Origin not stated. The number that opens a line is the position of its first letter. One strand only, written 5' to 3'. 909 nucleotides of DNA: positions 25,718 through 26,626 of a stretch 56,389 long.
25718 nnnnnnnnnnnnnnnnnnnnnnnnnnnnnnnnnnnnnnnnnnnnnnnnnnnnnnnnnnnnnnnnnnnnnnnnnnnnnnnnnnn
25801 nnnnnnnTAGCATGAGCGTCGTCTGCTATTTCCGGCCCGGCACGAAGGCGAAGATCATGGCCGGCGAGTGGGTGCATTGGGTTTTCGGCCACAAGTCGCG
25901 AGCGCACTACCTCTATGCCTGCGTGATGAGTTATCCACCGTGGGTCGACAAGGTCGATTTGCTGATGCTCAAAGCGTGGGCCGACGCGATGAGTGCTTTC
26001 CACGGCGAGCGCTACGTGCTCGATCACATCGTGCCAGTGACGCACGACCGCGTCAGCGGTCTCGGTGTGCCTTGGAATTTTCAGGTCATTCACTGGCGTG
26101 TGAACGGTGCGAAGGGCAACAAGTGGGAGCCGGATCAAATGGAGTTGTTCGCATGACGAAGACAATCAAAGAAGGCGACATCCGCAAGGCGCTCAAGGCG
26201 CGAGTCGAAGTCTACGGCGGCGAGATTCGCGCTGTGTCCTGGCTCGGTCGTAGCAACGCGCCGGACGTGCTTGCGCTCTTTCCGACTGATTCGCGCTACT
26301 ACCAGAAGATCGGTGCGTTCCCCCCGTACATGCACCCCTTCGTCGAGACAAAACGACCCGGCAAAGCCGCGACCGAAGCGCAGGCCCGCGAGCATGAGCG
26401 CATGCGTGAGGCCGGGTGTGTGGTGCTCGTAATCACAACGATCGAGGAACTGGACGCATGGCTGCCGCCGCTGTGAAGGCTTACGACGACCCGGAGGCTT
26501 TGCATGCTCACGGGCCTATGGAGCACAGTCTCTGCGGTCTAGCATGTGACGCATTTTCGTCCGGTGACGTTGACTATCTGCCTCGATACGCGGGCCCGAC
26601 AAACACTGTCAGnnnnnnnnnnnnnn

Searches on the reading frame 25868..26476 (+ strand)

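Call 37: search_protein_families(library=phrogs, proteins=[window:25868-26476:+], max_evalue=0.00001)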
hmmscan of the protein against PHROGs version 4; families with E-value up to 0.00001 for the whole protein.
window:25868-26476:+ (202 aa): 1 family
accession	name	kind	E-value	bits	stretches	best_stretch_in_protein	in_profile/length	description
phrog_93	-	DNA, RNA and nucleotide metabolism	6.4e-14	52.5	1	95-199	347-438/613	endonuclease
